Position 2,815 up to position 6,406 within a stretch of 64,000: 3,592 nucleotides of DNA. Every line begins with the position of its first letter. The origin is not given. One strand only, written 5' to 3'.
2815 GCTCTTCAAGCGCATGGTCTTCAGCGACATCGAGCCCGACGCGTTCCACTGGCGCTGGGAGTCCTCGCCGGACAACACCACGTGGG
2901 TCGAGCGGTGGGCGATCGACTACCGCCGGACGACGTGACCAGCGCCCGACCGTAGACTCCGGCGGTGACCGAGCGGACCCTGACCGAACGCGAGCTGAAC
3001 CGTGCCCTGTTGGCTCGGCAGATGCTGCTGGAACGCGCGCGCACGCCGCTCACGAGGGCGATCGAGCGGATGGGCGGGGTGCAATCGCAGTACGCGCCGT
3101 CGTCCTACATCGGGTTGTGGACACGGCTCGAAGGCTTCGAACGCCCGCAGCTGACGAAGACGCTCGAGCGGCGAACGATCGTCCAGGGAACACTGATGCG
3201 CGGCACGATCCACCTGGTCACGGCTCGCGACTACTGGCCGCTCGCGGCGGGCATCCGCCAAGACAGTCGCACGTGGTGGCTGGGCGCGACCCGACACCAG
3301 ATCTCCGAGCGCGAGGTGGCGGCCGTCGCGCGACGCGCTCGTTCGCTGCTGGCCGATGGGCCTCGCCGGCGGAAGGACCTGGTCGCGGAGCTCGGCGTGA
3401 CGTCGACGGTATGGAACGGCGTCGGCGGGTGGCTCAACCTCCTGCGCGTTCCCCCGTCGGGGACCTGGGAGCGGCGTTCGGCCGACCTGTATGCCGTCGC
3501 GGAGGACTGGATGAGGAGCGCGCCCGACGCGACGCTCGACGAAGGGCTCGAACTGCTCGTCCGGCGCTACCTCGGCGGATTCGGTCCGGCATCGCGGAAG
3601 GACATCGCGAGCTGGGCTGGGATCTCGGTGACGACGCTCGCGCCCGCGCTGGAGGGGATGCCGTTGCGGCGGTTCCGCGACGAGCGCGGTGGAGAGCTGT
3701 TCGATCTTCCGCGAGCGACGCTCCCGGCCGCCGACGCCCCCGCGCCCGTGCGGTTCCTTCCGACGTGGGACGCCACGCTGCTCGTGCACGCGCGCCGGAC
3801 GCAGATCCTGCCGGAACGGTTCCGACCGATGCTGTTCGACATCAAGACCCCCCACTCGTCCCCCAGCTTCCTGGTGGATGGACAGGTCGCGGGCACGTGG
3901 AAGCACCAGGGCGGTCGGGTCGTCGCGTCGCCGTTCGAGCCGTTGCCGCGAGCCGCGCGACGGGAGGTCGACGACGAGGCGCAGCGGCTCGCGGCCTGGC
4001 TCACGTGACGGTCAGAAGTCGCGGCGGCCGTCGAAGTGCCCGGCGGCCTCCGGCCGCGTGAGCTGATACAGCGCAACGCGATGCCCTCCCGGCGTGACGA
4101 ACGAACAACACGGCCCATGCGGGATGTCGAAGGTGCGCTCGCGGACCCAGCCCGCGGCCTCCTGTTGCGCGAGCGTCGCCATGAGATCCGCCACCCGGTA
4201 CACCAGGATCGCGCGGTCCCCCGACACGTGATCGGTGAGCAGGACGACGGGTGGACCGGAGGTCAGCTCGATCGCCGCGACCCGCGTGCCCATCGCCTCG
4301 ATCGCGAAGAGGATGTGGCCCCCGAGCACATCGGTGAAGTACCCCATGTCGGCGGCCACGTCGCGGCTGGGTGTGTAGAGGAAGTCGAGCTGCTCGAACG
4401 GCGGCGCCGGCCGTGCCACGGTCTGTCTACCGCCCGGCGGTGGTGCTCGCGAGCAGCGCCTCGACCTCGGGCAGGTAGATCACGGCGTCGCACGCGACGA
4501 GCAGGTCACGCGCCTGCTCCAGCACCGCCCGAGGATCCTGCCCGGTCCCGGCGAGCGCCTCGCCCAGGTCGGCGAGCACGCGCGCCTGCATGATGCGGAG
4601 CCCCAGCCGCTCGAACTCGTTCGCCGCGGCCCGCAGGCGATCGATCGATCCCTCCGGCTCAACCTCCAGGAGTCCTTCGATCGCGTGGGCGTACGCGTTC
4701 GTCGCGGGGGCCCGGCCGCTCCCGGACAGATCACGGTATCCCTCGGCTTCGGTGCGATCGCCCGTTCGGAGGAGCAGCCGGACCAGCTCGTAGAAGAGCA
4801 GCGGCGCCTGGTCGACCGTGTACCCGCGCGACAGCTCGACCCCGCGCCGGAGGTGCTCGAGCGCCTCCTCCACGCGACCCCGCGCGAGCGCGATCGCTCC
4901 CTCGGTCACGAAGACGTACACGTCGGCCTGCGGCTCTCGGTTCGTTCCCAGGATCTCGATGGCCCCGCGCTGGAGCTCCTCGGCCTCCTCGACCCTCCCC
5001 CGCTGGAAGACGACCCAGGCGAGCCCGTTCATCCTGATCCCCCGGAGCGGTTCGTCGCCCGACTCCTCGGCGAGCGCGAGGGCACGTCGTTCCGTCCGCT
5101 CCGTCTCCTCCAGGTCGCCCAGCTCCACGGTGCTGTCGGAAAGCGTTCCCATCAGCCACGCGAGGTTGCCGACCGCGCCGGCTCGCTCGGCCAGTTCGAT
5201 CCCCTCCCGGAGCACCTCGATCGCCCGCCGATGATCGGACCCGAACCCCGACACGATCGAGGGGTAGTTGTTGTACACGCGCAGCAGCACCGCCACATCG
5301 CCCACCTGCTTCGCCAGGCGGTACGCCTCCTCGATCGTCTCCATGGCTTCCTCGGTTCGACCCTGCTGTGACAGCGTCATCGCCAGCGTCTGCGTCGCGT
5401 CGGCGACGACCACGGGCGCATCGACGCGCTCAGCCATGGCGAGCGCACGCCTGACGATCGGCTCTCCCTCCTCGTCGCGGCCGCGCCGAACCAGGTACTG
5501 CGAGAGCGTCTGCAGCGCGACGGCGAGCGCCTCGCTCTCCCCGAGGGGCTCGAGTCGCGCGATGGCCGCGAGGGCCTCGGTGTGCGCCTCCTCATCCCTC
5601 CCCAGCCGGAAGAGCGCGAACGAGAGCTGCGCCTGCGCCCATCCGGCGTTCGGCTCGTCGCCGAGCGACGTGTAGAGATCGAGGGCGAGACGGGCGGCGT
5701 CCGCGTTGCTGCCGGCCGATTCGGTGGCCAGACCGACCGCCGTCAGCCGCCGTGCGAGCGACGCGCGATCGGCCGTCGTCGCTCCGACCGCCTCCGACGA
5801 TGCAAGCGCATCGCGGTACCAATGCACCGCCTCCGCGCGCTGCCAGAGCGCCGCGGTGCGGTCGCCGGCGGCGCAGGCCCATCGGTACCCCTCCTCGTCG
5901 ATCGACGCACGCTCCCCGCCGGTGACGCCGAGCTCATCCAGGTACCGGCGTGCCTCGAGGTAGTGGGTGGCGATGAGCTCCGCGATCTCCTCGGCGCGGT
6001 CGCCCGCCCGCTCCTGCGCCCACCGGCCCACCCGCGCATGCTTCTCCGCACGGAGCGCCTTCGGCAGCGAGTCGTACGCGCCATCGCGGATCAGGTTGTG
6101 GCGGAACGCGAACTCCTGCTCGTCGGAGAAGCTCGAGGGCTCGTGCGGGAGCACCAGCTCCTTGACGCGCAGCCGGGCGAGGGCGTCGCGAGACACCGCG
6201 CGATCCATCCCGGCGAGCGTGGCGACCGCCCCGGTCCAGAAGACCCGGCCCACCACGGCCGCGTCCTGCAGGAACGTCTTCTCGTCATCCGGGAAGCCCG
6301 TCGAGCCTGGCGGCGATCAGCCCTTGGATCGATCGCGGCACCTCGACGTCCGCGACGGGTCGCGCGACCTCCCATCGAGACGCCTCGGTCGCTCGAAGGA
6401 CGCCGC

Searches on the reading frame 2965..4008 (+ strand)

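Call 79: search_protein_families(library=pfam, proteins=[window:2965-4008:+], max_evalue=0.00001)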
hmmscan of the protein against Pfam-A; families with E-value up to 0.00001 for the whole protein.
window:2965-4008:+ (347 aa): 1 family
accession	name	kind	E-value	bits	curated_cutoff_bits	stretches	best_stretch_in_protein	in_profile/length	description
PF06224.18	AlkZ-like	-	2.4e-67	228.4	25.9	1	33-345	1-329/329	DNA glycosylase AlkZ-like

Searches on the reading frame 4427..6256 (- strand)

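Call 79: search_protein_families(library=pfam, proteins=[window:4427-6256:-], max_evalue=0.00001)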
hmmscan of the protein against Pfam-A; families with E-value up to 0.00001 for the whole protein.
window:4427-6256:- (609 aa): 6 families
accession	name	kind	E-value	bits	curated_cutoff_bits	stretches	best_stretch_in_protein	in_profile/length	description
PF13424.12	TPR_12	-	1.5e-19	70.4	30.1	2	247-317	5-77/77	Tetratricopeptide repeat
PF17874.7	TPR_MalT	-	3.4e-17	63.2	45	1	343-504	57-221/336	MalT-like TPR region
PF13374.12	TPR_10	-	8.5e-12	45.1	27.5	0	409-435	5-31/42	Tetratricopeptide repeat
PF07719.23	TPR_2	-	6.5e-10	38.8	27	0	450-477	5-32/34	Tetratricopeptide repeat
PF13181.12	TPR_8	-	8.5e-09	35.3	25.7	0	289-316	5-32/34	Tetratricopeptide repeat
PF14559.12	TPR_19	-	5.3e-07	30.3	25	0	456-505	1-45/68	Tetratricopeptide repeat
